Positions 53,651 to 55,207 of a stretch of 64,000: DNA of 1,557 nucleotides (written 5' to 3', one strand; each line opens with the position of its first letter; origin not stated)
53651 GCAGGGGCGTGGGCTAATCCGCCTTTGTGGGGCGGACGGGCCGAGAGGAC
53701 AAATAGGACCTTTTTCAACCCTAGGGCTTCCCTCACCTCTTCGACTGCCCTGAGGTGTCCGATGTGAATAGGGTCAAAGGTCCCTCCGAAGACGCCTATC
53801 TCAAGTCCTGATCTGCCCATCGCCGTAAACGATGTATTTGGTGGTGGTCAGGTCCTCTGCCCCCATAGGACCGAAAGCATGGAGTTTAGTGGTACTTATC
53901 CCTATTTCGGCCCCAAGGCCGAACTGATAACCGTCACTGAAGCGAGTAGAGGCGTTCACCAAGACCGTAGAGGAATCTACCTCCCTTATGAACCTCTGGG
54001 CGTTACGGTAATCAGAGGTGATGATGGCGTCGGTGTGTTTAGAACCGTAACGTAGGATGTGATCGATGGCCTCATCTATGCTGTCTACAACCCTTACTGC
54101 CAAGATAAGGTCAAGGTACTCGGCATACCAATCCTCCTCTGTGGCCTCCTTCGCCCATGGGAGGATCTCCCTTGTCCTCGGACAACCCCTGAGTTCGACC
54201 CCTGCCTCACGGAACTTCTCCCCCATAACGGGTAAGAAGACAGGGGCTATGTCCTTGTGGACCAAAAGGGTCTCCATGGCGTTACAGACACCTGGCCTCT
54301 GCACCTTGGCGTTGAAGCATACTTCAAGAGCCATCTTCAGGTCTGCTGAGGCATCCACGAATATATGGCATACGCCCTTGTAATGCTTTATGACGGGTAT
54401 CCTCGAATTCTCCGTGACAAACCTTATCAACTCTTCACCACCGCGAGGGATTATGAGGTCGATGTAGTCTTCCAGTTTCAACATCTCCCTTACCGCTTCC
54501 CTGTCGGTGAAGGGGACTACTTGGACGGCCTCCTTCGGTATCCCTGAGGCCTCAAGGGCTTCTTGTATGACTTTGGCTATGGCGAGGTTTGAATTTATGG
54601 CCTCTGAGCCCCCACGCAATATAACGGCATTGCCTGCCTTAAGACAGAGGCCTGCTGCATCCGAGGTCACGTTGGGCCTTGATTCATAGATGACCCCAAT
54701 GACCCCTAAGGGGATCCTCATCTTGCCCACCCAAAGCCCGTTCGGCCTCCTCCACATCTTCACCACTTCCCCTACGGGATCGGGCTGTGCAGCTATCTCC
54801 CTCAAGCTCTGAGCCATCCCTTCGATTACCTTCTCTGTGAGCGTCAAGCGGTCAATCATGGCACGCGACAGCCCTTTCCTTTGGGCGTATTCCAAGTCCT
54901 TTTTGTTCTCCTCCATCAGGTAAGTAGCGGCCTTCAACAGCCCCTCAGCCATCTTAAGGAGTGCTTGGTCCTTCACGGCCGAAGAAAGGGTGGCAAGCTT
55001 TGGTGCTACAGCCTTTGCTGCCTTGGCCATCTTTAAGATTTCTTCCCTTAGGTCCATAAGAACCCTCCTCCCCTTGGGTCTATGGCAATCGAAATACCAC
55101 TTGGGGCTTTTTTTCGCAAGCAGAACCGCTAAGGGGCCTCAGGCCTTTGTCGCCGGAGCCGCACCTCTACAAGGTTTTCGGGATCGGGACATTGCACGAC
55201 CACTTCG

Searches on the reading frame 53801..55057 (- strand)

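Call 75: search_protein_families(library=pfam, proteins=[window:53801-55057:-], max_evalue=1e-8)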
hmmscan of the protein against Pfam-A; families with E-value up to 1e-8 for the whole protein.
window:53801-55057:- (418 aa): 1 family
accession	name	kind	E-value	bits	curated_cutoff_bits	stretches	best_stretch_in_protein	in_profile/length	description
PF00171.27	Aldedh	-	8.1e-24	84.4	23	1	5-285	29-296/461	Aldehyde dehydrogenase family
